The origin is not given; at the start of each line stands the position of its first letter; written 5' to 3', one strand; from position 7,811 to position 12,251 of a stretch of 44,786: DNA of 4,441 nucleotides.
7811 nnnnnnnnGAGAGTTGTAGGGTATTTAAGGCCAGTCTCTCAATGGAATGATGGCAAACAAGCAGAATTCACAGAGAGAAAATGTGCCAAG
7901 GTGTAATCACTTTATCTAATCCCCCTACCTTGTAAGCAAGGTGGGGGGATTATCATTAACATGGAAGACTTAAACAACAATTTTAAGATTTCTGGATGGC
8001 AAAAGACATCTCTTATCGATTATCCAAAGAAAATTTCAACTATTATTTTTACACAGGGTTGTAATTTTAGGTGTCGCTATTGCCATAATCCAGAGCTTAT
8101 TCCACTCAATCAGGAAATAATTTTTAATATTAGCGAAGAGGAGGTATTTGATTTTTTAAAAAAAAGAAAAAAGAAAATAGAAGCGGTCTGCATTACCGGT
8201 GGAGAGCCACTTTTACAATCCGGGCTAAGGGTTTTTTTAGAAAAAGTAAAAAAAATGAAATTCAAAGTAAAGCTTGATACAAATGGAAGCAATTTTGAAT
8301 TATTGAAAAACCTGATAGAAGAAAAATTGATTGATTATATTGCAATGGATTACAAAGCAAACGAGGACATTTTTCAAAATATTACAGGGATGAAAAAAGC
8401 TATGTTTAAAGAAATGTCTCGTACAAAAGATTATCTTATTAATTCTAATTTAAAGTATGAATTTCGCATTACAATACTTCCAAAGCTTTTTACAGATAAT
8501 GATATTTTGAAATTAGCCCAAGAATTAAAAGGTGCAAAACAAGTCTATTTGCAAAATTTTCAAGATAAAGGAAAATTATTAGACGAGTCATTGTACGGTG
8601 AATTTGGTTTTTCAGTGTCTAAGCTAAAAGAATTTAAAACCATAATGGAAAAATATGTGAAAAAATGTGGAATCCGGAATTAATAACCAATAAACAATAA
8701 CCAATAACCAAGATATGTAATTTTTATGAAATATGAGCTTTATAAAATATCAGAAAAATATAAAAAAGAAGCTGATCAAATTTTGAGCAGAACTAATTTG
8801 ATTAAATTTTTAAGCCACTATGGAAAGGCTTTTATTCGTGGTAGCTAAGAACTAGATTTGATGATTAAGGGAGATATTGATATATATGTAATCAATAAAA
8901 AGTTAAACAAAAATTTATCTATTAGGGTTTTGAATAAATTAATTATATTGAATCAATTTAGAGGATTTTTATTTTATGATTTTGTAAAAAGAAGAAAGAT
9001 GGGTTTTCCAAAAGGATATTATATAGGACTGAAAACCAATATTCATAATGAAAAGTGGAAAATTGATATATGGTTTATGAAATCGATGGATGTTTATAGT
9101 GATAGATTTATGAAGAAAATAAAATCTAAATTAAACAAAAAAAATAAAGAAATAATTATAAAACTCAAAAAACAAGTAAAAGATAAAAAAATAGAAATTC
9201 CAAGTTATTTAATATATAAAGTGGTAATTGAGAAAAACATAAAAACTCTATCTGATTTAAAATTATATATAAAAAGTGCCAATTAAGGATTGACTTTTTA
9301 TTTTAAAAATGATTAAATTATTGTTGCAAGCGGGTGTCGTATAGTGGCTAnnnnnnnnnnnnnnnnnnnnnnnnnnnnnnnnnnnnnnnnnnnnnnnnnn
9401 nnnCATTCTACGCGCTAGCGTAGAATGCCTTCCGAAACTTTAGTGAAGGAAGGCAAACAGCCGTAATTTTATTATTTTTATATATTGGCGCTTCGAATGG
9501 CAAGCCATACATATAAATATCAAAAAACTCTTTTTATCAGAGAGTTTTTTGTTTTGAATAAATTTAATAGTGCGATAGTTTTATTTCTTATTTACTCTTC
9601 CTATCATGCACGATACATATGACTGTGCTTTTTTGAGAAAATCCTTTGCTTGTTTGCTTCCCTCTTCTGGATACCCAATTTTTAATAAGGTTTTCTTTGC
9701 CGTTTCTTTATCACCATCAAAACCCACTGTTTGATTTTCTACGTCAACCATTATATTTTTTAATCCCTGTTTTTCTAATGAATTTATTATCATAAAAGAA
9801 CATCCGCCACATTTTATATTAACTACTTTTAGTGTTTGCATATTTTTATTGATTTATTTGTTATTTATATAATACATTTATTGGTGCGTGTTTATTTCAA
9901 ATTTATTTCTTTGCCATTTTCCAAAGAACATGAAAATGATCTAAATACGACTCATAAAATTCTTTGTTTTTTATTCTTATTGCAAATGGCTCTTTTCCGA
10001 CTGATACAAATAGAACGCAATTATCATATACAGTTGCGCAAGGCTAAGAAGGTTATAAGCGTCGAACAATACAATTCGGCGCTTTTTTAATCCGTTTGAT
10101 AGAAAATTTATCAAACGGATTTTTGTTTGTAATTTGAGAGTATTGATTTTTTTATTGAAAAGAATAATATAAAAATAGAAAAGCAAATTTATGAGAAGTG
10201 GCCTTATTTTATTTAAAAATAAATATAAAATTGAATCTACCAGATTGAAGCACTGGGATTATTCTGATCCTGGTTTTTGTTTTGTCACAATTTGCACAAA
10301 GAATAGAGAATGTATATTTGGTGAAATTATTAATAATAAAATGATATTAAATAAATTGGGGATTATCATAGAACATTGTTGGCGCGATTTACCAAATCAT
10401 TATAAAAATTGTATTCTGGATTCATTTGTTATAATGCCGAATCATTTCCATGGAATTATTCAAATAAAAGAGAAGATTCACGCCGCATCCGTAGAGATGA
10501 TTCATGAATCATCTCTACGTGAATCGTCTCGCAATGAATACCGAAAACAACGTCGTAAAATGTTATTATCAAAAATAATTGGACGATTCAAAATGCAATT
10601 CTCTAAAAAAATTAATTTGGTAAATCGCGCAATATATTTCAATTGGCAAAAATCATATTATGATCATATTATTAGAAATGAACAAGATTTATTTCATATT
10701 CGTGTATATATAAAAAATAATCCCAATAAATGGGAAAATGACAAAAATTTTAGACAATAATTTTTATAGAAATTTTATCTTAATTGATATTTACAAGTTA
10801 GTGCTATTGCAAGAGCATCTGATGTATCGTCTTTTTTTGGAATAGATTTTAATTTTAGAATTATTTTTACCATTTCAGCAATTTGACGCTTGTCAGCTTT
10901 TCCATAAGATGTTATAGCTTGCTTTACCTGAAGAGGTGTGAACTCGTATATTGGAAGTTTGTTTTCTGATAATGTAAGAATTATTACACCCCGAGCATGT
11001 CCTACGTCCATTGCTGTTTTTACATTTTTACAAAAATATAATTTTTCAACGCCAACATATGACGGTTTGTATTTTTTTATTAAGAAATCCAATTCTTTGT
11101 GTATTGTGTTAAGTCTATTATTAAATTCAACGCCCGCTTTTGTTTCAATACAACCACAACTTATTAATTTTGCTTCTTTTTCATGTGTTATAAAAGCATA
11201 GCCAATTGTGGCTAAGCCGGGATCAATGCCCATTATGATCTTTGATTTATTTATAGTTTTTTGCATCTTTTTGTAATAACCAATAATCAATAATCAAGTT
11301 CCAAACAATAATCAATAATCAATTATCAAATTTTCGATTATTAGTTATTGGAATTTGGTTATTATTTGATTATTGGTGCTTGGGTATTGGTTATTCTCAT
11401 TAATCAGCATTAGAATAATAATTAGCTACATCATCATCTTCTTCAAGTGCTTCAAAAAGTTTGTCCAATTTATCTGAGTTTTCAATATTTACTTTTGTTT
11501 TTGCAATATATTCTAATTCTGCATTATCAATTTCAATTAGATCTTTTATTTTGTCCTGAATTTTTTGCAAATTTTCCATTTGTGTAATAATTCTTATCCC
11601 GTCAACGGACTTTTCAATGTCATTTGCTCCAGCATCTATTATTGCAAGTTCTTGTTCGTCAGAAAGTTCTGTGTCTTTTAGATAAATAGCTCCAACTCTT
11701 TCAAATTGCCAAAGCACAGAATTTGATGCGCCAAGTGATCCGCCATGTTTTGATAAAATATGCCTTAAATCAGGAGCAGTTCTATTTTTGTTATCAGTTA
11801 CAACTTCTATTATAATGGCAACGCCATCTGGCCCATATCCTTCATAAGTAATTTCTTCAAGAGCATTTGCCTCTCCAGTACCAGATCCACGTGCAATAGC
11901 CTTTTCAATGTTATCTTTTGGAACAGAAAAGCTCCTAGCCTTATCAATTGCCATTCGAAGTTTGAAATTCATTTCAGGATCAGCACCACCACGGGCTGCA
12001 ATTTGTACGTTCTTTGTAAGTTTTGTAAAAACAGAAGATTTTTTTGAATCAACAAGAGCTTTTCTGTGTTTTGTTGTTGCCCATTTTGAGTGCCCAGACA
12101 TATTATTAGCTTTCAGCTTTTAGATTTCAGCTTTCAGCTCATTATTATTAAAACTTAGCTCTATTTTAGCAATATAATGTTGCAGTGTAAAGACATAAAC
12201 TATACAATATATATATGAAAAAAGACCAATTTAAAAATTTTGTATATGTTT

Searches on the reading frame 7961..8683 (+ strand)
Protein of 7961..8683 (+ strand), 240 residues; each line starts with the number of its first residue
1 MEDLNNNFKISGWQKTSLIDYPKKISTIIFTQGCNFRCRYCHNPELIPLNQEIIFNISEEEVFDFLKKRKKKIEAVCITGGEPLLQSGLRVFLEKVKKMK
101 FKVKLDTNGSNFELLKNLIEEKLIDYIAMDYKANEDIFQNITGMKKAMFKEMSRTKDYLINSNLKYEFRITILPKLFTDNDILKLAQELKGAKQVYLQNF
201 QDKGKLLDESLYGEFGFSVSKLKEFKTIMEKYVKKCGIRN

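Call 8: search_protein_families(library=pfam, proteins=[window:7961-8683:+], max_evalue=0.001)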
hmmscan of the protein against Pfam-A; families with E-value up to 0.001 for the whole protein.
window:7961-8683:+ (240 aa): 2 families
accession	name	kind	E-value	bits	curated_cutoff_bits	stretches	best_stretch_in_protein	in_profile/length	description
PF04055.27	Radical_SAM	-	4.9e-21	76.1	29.5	1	28-187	1-164/166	Radical SAM superfamily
PF13353.11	Fer4_12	-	1.3e-12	48.6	22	1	28-127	9-109/137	4Fe-4S single cluster domain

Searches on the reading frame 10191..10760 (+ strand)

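Call 8: search_protein_families(library=pfam, proteins=[window:10191-10760:+], max_evalue=0.001)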
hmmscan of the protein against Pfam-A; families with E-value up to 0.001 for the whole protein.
window:10191-10760:+ (189 aa): 1 family
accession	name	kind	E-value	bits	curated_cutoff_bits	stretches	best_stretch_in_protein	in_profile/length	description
PF01797.21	Y1_Tnp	-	0.00083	19.9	23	0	34-108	11-76/121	Transposase IS200 like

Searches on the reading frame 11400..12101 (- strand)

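Call 9: search_protein_families(library=pfam, proteins=[window:11400-12101:-], max_evalue=0.001)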
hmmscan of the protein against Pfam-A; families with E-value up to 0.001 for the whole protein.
window:11400-12101:- (233 aa): 2 families
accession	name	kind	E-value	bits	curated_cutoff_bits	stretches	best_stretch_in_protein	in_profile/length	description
PF01709.26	Transcrip_reg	-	2.4e-49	167.6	27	1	81-232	1-160/160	TACO1/YebC second and third domain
PF20772.2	TACO1_YebC_N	-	1.6e-28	99.4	36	1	5-74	1-72/73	TACO1/YebC protein N-terminal domain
